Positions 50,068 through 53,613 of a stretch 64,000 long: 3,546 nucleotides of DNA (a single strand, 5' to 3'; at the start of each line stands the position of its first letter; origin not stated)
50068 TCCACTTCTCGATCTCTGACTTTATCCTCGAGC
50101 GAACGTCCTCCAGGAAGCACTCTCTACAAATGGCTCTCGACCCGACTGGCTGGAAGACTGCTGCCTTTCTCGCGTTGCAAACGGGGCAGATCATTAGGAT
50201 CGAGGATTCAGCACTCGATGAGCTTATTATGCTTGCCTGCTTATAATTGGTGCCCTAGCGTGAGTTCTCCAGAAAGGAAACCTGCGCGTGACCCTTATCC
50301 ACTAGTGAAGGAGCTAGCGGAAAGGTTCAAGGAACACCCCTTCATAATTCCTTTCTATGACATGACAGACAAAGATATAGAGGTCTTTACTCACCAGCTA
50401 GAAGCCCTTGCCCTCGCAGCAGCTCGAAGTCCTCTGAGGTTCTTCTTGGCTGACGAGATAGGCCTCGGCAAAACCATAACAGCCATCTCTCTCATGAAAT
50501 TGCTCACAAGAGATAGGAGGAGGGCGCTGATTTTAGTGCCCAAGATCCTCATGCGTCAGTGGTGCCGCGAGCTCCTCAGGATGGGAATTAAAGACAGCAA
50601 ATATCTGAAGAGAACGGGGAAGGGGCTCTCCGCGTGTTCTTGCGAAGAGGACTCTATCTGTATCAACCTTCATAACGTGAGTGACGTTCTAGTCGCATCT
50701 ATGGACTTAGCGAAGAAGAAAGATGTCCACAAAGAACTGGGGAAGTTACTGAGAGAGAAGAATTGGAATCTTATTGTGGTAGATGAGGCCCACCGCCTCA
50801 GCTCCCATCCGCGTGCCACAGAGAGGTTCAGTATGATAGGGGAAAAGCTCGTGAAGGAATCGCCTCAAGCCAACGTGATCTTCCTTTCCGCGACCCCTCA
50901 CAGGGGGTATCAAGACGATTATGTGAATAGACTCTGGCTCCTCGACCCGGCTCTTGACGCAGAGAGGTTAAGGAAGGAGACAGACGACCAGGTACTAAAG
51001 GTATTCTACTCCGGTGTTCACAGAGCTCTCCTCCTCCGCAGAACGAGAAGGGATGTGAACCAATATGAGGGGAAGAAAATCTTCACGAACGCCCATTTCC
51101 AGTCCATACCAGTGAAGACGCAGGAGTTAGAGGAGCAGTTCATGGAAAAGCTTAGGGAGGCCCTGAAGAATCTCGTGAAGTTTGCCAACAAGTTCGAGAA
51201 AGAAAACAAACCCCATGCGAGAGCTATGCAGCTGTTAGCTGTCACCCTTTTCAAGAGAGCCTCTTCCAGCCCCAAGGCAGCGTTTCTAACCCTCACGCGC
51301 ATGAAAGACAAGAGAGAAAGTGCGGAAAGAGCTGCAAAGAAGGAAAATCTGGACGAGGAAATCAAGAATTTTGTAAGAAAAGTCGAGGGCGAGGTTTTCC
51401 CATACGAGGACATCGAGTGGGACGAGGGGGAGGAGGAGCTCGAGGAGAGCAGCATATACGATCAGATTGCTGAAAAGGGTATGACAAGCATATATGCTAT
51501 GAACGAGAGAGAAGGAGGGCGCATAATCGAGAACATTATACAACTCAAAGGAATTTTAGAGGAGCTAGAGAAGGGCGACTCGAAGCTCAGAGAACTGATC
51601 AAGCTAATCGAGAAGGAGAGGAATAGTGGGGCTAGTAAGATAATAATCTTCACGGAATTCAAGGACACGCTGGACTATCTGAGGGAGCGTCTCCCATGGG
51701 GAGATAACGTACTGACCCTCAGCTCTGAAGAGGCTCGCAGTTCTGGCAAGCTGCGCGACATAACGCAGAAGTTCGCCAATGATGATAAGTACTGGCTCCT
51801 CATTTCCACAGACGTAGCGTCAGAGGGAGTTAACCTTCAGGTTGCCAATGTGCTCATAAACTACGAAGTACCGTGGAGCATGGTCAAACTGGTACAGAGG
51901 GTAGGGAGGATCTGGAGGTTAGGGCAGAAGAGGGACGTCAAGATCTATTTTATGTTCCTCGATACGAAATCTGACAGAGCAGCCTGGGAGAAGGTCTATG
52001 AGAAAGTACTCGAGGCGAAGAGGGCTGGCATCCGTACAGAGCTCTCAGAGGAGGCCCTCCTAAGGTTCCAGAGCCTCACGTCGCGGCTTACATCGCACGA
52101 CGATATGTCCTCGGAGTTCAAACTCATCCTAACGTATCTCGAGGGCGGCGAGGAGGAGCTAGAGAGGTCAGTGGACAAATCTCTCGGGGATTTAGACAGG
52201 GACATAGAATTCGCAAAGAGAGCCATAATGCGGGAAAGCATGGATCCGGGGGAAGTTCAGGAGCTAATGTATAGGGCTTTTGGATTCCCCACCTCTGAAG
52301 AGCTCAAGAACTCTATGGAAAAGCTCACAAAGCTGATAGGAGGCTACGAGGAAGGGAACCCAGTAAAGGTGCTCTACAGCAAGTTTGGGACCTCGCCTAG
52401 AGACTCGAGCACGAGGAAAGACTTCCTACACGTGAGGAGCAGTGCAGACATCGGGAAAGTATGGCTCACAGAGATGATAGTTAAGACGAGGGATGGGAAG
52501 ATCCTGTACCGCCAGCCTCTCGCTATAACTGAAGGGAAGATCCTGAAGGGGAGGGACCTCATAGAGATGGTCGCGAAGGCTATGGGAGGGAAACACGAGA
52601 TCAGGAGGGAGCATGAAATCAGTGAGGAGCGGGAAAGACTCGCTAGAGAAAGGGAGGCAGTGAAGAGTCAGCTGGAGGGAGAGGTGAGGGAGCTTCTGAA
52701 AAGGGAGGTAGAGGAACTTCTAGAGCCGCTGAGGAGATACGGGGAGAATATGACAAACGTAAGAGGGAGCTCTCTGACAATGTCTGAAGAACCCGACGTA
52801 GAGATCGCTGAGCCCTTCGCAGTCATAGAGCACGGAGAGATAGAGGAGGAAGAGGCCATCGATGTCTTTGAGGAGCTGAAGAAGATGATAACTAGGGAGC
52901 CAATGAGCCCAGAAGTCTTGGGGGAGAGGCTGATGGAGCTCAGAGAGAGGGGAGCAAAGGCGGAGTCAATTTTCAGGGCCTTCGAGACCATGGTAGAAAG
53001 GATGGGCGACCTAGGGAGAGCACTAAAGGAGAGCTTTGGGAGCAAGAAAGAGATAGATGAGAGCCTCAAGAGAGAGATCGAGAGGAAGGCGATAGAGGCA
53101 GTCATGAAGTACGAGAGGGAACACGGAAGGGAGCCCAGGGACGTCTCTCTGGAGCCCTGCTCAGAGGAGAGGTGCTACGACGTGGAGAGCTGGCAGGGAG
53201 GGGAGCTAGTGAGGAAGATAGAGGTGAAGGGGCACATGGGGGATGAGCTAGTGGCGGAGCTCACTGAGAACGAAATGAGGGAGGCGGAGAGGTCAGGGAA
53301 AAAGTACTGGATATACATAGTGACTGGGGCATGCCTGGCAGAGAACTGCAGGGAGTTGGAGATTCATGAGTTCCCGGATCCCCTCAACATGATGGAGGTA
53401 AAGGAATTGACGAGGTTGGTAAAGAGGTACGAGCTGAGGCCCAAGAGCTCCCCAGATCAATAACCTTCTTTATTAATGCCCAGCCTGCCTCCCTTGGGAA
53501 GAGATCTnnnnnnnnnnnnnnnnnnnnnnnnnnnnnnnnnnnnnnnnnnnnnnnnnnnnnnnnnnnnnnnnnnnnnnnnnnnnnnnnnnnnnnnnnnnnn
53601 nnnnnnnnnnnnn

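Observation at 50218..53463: Lone 1081-aa SNF2 helicase fused to a DUF3883-like PD-(D/E)xK module in an A+T-shifted single-gene insert: candidate undescribed helicase-nuclease (defence-like) system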

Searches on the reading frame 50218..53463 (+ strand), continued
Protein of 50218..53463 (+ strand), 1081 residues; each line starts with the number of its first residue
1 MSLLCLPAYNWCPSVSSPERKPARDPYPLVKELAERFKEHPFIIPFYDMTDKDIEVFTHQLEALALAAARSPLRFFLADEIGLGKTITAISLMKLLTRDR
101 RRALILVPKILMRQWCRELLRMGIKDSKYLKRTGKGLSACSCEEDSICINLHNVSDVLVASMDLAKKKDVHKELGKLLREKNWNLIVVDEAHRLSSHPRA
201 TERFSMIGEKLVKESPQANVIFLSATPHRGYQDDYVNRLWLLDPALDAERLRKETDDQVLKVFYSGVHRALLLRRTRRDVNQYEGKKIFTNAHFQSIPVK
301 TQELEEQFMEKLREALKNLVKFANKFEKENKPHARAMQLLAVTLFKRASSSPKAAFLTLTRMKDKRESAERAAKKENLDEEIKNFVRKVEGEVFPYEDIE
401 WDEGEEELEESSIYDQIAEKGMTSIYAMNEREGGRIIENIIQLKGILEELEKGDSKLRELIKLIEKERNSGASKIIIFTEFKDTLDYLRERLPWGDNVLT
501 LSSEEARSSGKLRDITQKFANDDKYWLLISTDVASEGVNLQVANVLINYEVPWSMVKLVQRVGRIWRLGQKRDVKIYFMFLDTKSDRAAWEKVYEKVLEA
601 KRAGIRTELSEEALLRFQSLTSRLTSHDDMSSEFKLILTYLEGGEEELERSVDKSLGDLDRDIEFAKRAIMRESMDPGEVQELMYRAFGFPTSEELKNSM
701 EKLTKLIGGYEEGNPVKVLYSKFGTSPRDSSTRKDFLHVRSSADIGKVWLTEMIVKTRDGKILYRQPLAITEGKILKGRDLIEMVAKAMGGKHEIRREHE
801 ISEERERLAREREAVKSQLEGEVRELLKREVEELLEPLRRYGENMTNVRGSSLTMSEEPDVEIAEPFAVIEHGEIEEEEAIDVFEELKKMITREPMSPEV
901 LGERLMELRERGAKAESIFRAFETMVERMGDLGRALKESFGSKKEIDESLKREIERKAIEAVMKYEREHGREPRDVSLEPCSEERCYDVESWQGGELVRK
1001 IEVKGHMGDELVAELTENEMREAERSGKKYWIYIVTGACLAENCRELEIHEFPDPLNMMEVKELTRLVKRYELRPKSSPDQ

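Call 59: search_protein_families(library=padloc, proteins=[L001:695-3757:+, L001:3735-7106:+, L001:7103-7534:+, L001:7548-10502:+, L001:10515-11753:+, L027:3169-6174:+, L027:6183-9062:+, L027:10001-13111:+, L027:13118-14422:+], max_evalue=0.00001)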
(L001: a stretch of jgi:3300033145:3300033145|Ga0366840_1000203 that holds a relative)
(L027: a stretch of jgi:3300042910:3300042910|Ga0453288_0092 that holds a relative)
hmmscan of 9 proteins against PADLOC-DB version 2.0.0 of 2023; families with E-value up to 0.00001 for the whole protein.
L001:695-3757:+ (1020 aa): 7 families
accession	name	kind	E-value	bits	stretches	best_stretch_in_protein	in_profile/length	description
PDLC03352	MTase_II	-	2.5e-257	854.6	2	261-978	283-982/1023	Type II methyltransferase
PDLC00661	HmaB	-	2.9e-44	149.2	2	405-608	413-605/973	DNA-adenine methylase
PDLC00660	HmaB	-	2.2e-43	146.3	2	404-606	411-602/967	DNA-adenine methylase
PDLC02189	DUF1156_MTase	-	7.2e-28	95.3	2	100-266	166-333/944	-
PDLC03233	MTase_II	-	1.3e-22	78.2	1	398-721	345-622/731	Type II methyltransferase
PDLC03314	MTase_II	-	1.1e-12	44.9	0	569-600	544-575/944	Type II methyltransferase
PDLC03319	MTase_II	-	3.6e-08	30.7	0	554-602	276-322/503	Type II methyltransferase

L001:3735-7106:+ (1123 aa): 3 families
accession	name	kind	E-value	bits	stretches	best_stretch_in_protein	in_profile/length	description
PDLC00662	HmaC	-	3.4e-54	182.4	1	28-851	27-820/941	AAA+ ATPase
PDLC02192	DUF499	-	5.8e-24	82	1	45-430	34-390/1022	-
PDLC02779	SspC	-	2.1e-06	23.8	0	54-136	25-117/1054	SspC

L001:7103-7534:+ (143 aa): 0 families

L001:7548-10502:+ (984 aa): 54 families (the best 25 are shown)
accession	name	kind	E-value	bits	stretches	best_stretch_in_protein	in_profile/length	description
PDLC02621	DrmD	-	2.5e-62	209.4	1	55-539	139-652/1040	DrmD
PDLC00659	HmaA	-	8.1e-62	207.4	1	41-556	108-647/1176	SNF2 helicase / DEAD-box helicase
PDLC02500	BrxHI|BrxHII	-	4.2e-53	179.1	2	144-534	220-589/933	BrxHI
PDLC02504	BrxHI|BrxHII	-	9.9e-52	174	1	44-550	116-613/971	BrxHII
PDLC02623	DrmD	-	1.1e-43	147.2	2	382-548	493-654/1040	DrmD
PDLC02572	DrmA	-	1.1e-41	140.8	1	55-542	136-645/1043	DrmA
PDLC02620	DrmD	-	1.6e-39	133.7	1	41-552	103-611/1060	DrmD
PDLC02634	DrmD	-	2.7e-37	126.1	1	51-552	105-617/900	DrmD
PDLC02619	DrmD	-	3.2e-37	126.1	2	41-441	36-437/872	DrmD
PDLC02632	DrmD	-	2.2e-35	120.3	1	55-526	141-632/662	DrmD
PDLC02840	DpdE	-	6.1e-33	112.2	2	53-214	174-320/1091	DpdE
PDLC02843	DpdE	-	1.6e-32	110.4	2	39-216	160-317/1091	DpdE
PDLC02633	DrmD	-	1.8e-29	100.3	1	55-528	143-639/839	DrmD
PDLC02853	DpdE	-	4.3e-28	95.8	1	48-546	107-628/985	DpdE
PDLC02193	PLD_Helicase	-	1.8e-26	90.6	2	372-544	640-824/905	-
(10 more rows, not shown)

L001:10515-11753:+ (412 aa): 0 families

L027:3169-6174:+ (1001 aa): 6 families
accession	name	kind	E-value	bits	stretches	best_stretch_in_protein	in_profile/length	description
PDLC03352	MTase_II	-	1.2e-234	779.5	2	283-963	278-977/1023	Type II methyltransferase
PDLC00661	HmaB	-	5.3e-43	145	2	409-738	410-723/973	DNA-adenine methylase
PDLC00660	HmaB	-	5.8e-43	144.9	2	410-738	410-723/967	DNA-adenine methylase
PDLC03233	MTase_II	-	2e-20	70.9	1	411-697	351-603/731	Type II methyltransferase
PDLC02189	DUF1156_MTase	-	2.1e-19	67.3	0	656-760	599-700/944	-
PDLC03314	MTase_II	-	1e-10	38.4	0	658-761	601-701/944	Type II methyltransferase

L027:6183-9062:+ (959 aa): 2 families
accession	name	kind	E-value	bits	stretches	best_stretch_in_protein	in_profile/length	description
PDLC00662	HmaC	-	3.1e-55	185.8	1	24-544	29-533/941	AAA+ ATPase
PDLC02192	DUF499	-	5.7e-22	75.4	1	39-423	34-388/1022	-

L027:10001-13111:+ (1036 aa): 53 families (the best 25 are shown)
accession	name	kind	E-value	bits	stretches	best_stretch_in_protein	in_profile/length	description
PDLC00659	HmaA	-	3e-56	188.9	1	58-574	103-618/1176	SNF2 helicase / DEAD-box helicase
PDLC02621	DrmD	-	3.4e-51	172.5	1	62-572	124-629/1040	DrmD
PDLC02504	BrxHI|BrxHII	-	1.4e-49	166.9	1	64-594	114-609/971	BrxHII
PDLC02500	BrxHI|BrxHII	-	1e-46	158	2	169-595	225-602/933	BrxHI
PDLC02619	DrmD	-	9.2e-44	147.8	1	75-594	49-562/872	DrmD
PDLC02634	DrmD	-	1.1e-39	133.9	1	62-576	94-593/900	DrmD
PDLC02843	DpdE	-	2.9e-38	129.4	2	61-236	160-315/1091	DpdE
PDLC02620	DrmD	-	3.3e-38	129.3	1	54-588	94-599/1060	DrmD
PDLC02840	DpdE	-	6.5e-36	122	2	63-235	163-319/1091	DpdE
PDLC02632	DrmD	-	1.6e-34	117.4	1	64-572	128-631/662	DrmD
PDLC02572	DrmA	-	1.7e-34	117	1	63-570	122-625/1043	DrmA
PDLC02623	DrmD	-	4.4e-31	105.5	2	404-571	481-628/1040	DrmD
PDLC02853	DpdE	-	1.4e-26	90.7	2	58-259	96-307/985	DpdE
PDLC02193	PLD_Helicase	-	2.8e-24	83.4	1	413-574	641-805/905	-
PDLC00633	ZorD1|ZorD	-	3.1e-24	83.1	2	440-584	731-860/908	"SWI2/SNF2 helicase, Mrr-like nuclease"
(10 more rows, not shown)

L027:13118-14422:+ (434 aa): 0 families

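Call 63: find_related_loci(query=A6, collection=viral_contigs, flank=10000)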
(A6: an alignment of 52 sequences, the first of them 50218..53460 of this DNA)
Query A6 (1081 aa) in viral_contigs; peptide patterns used: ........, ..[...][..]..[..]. (x = any residue, [..] = any of these).
152 stretches matched a pattern; 7 encode a relative of the query (tblastn E <= 1e-3); 7 distinct loci.
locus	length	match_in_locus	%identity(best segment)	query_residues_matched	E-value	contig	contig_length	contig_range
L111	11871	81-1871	30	450-1077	2e-44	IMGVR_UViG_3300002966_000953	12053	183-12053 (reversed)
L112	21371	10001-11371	26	54-585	3e-23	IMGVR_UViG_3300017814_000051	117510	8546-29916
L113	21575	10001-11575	27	54-649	2e-13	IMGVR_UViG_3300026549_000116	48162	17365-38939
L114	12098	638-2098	30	54-615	3e-13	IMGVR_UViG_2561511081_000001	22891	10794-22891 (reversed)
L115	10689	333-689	32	472-585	1e-12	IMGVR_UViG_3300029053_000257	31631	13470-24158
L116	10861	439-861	29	467-627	2e-7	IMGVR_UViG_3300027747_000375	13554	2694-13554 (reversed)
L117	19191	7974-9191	26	52-572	6e-5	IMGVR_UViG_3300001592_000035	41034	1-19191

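Call 64: list_cluster_members(proteins=[P0001])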
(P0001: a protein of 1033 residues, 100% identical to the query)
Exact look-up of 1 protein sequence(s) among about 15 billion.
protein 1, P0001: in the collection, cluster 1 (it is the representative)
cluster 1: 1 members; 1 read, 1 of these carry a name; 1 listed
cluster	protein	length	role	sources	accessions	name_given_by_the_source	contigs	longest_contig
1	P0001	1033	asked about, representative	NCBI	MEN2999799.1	MAG: helicase-related protein [Acidilobaceae archaeon]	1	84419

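Call 68: search_protein_families(library=pfam, proteins=[L001:10515-11753:+, L027:13118-14422:+, L029:10798-12096:+, L001:7103-7534:+, L027:9016-9624:+, L029:7316-7750:+], max_evalue=0.01)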
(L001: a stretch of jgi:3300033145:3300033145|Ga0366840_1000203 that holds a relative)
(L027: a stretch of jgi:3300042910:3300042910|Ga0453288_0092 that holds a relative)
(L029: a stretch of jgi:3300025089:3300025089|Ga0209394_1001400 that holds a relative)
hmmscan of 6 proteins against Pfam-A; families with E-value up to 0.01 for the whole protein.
L001:10515-11753:+ (412 aa): 3 families
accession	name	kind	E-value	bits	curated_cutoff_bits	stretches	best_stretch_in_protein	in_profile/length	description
PF00753.33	Lactamase_B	-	6.1e-07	30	22.7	1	20-181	11-161/196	Metallo-beta-lactamase superfamily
PF12706.13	Lactamase_B_2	-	2e-05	24.8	27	1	69-171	31-144/200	Beta-lactamase superfamily domain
PF07521.17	RMMBL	-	0.00047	20.5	21.6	1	370-402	10-43/63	Zn-dependent metallo-hydrolase RNA specificity domain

L027:13118-14422:+ (434 aa): 2 families
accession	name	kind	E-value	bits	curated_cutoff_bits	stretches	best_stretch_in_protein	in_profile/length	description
PF12706.13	Lactamase_B_2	-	6.4e-07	29.6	27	1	73-222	23-174/200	Beta-lactamase superfamily domain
PF00753.33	Lactamase_B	-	0.00081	19.8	22.7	1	24-185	3-152/196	Metallo-beta-lactamase superfamily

L029:10798-12096:+ (432 aa): 2 families
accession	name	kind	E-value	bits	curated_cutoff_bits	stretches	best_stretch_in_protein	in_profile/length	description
PF12706.13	Lactamase_B_2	-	6e-07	29.7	27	1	72-213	24-165/200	Beta-lactamase superfamily domain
PF00753.33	Lactamase_B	-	4.7e-06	27.1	22.7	1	81-184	46-153/196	Metallo-beta-lactamase superfamily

L001:7103-7534:+ (143 aa): 0 families

L027:9016-9624:+ (202 aa): 0 families

L029:7316-7750:+ (144 aa): 0 families

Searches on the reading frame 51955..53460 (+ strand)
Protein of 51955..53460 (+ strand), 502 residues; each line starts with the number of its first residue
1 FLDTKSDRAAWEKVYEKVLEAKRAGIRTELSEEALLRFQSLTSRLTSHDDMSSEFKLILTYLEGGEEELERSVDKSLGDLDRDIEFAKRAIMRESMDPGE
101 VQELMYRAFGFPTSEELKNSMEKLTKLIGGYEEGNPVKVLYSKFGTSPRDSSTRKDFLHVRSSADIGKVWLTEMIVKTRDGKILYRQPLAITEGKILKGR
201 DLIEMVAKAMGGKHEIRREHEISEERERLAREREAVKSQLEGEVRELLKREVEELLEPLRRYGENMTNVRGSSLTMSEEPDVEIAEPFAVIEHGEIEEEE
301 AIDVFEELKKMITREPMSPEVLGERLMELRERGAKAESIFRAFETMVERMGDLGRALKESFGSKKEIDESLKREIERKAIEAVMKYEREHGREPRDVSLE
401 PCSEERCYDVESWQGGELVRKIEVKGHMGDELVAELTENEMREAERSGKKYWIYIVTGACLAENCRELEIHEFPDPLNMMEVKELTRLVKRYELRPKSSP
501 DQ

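Call 52: predict_structure(alignment_id=A5)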
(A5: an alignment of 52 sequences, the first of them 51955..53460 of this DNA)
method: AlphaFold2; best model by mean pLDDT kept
length: 502 residues; sequences in the alignment: 52
mean_pLDDT: 78.8   pTM: 0.49
mean pLDDT of the five models: 78.8, 75.5, 74.7, 73.4, 73.0
residues with pLDDT >= 90: 187; 70-90: 168; 50-70: 101; < 50: 46
segments of 3 or more residues with pLDDT < 50: 1-3, 25-52, 147-149, 361-365, 499-502
pLDDT, mean of each block of 10 residues (from residue 1): 54 64 44 43 38 64 83 78 69 70 89 90 80 72 62 72 92 92 91 93 93 87 89 91 91 87 70 65 93 75 70 74 78 67 67 58 60 94 98 97 90 97 94 95 97 92 75 97 90 83 36
secondary structure, 60 per line:
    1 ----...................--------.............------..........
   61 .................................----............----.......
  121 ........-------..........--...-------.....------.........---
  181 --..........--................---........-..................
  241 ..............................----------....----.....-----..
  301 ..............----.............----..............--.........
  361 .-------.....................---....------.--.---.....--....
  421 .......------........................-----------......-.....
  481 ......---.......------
elements in order: H5-23 H32-44 H51-93 H98-109 H114-128 H136-145 E158-162 E169-177 E183-192 E195-198 H199-210 E214-218 H223-270 E281-284 E289-293 H299-314 H319-331 H336-349 H352-361 H369-389 E393-396 E410-414 E417-427 E434-437 H438-450 E451-457 E469-474 H476-479 E480-486 E490-496

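Call 56: fold_search(model_id=the predicted structure, library=pdb)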
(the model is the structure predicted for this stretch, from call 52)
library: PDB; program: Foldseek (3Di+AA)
matches with E <= 10: 281; with E <= 0.001: 0
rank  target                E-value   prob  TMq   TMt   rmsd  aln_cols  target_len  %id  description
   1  2wcw_A                7.1e-03  1.00  0.17  0.56   4.4       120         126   19  1.6A resolution structure of Archaeoglobus fulgidus Hjc, a Holliday junction resolvase from an archaeal hyperthermophi (released 2009-03-24)
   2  2wiw_B                7.5e-03  1.00  0.18  0.58   4.7       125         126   18  Crystal structures of Holliday junction resolvases from Archaeoglobus fulgidus bound to DNA substrate (released 2009-05-26)
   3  2wiz_A                7.9e-03  1.00  0.17  0.57   4.5       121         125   20  Crystal structures of Holliday junction resolvases from Archaeoglobus fulgidus bound to DNA substrate (released 2009-05-26)
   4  2wj0_A                1.1e-02  1.00  0.18  0.60   4.8       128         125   19  Crystal structures of Holliday junction resolvases from Archaeoglobus fulgidus bound to DNA substrate (released 2009-05-26)
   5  2wcw_D                1.3e-02  1.00  0.18  0.60   4.4       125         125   18  1.6A resolution structure of Archaeoglobus fulgidus Hjc, a Holliday junction resolvase from an archaeal hyperthermophi (released 2009-03-24)
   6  2wcw_C                1.7e-02  1.00  0.18  0.61   4.4       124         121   18  1.6A resolution structure of Archaeoglobus fulgidus Hjc, a Holliday junction resolvase from an archaeal hyperthermophi (released 2009-03-24)
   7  1ob9                  2.6e-02  1.00  0.15  0.48   6.7       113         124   17  Holliday Junction Resolving Enzyme (released 2004-10-15)
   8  4tkd_C                5.5e-02  0.99  0.17  0.56   4.6       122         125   11  Sulfolobus solfataricus HJC mutants (released 2015-08-12)
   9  3gu0                  6.2e-02  0.06  0.06  0.07  29.9       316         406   13  Promiscuous Substrate Recognition in Folding and Assembly Activities of the Trigger Factor Chaperone (released 2009-12-22)
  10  8ruo                  1.6e-01  0.10  0.09  0.15  16.2       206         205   13  D44E mutant crystal structure of LpMIP (released 2025-02-12)
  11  3gty_X                2.0e-01  0.04  0.07  0.08  30.3       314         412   15  Promiscuous Substrate Recognition in Folding and Assembly Activities of the Trigger Factor Chaperone (released 2009-12-22)
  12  8bjd                  2.2e-01  0.09  0.07  0.14  16.0       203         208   13  Full length structure of LpMIP with bound inhibitor JK095 (released 2023-09-06)
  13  8bjc                  2.4e-01  0.08  0.10  0.16  16.4       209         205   13  Full length structure of the apo-state LpMIP. (released 2023-09-06)
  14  8r39                  2.9e-01  0.07  0.09  0.14  16.5       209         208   13  Full-length LpMIP mutant Y16F (released 2024-11-20)
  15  1fd9                  4.8e-01  0.08  0.08  0.16  17.4       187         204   12  CRYSTAL STRUCTURE OF THE MACROPHAGE INFECTIVITY POTENTIATOR PROTEIN (MIP) A MAJOR VIRULENCE FACTOR FROM LEGIONELLA PNEUM (released 2001-07-25)
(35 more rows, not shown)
